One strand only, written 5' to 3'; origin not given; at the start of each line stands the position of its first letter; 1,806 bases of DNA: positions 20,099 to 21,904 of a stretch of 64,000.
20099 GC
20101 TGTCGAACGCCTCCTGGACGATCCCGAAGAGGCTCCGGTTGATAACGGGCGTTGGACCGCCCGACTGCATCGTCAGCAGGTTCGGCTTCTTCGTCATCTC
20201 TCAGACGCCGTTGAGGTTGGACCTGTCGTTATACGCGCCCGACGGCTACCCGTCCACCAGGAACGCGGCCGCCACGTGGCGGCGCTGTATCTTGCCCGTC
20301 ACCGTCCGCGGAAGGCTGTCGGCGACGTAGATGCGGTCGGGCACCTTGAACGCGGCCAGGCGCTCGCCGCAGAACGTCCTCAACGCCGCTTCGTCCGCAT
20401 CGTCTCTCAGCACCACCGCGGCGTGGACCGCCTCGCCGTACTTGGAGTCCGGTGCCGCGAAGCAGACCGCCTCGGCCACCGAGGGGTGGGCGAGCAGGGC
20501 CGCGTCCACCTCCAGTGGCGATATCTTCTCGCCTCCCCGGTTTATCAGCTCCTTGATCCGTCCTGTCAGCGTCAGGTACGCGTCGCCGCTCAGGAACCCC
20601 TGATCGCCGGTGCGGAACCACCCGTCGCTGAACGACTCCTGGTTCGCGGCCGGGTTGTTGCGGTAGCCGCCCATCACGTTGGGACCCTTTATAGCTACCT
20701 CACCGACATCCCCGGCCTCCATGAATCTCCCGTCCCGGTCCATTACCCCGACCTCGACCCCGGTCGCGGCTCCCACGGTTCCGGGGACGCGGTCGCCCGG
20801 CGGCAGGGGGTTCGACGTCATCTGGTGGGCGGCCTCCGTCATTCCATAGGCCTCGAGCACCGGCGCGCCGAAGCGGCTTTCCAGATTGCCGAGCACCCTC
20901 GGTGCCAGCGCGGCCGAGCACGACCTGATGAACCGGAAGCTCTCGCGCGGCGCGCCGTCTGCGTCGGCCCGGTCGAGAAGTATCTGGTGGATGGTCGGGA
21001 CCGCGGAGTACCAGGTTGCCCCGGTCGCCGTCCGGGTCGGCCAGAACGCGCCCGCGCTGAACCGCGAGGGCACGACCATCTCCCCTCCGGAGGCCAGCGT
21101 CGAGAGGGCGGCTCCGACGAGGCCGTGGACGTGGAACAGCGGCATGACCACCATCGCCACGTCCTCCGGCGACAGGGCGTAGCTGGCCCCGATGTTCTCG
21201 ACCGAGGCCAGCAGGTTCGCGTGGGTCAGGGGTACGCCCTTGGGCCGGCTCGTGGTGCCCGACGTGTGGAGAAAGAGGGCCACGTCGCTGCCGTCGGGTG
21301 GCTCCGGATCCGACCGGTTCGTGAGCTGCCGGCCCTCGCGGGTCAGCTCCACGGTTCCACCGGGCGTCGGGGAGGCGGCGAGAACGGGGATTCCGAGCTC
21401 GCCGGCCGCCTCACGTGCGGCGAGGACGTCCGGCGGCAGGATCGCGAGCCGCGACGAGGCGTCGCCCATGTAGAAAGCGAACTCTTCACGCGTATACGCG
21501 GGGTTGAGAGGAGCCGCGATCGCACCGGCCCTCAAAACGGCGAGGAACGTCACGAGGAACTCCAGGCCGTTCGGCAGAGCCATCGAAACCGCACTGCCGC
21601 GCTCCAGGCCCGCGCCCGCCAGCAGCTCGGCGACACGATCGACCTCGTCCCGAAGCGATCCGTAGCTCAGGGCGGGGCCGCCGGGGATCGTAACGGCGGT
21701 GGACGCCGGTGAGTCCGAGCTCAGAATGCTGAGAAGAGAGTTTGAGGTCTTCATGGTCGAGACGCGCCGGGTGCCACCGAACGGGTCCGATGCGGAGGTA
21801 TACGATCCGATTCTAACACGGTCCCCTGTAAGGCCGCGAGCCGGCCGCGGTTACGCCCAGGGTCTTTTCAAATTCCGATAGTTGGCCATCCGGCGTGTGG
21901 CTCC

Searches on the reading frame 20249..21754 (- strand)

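Call 59: search_protein_families(library=pfam, proteins=[window:20249-21754:-], max_evalue=0.00001)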
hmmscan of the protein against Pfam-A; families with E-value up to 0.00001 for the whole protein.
window:20249-21754:- (502 aa): 2 families
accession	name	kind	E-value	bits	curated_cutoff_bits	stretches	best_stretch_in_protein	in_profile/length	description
PF00501.34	AMP-binding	-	2.1e-75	254.4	29.9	1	16-364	9-383/384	AMP-binding enzyme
PF13193.12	AMP-binding_C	-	1e-17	65.2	24.5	1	415-488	1-76/76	AMP-binding enzyme C-terminal domain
